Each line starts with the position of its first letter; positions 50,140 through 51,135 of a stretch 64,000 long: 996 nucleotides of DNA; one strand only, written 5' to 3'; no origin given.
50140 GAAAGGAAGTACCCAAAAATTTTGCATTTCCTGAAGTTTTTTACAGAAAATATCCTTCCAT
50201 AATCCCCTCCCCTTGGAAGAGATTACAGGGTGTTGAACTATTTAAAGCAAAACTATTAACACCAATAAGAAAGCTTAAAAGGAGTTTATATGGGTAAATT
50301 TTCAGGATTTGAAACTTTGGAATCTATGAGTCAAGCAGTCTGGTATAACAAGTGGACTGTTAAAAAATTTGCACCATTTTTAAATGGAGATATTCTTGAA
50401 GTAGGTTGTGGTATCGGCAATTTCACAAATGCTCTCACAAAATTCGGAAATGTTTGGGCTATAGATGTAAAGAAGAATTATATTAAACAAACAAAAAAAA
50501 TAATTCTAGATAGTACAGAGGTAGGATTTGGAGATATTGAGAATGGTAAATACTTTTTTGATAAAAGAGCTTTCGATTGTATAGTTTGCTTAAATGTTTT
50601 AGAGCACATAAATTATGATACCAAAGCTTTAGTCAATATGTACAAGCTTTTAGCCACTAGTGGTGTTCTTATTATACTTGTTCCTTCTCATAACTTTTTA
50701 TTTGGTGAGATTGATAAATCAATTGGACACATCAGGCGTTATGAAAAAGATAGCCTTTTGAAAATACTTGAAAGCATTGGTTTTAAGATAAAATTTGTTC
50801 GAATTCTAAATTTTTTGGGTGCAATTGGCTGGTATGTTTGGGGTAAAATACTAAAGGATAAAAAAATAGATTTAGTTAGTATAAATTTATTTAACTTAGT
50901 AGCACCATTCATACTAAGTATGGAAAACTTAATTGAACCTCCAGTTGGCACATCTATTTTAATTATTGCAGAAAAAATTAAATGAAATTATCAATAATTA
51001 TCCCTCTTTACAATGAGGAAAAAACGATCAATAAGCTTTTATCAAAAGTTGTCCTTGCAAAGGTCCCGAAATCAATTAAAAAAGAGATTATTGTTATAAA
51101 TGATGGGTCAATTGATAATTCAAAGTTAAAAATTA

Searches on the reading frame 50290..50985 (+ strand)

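Call 54: search_protein_families(library=pfam, proteins=[window:50290-50985:+], max_evalue=0.0001)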
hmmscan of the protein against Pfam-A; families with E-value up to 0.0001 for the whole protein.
window:50290-50985:+ (231 aa): 7 families
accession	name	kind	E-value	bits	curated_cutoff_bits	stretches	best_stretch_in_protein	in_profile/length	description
PF13489.12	Methyltransf_23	-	3.5e-14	53.3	27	1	26-167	15-161/164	Methyltransferase domain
PF08241.18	Methyltransf_11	-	1.9e-13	51.3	21.2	1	36-129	1-95/95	Methyltransferase domain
PF08242.18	Methyltransf_12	-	3.1e-12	47.5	30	1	36-127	1-98/98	Methyltransferase domain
PF13649.12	Methyltransf_25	-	6.5e-12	46.4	27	1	35-125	1-97/97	Methyltransferase domain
PF13847.12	Methyltransf_31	-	2.1e-09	37.6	27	1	34-133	6-113/145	Methyltransferase domain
PF05401.17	NodS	-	2.4e-06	28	24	1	33-133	45-148/201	Nodulation protein S (NodS)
PF01209.24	Ubie_methyltran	-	8.6e-05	22.4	20.1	0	17-135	34-157/233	ubiE/COQ5 methyltransferase family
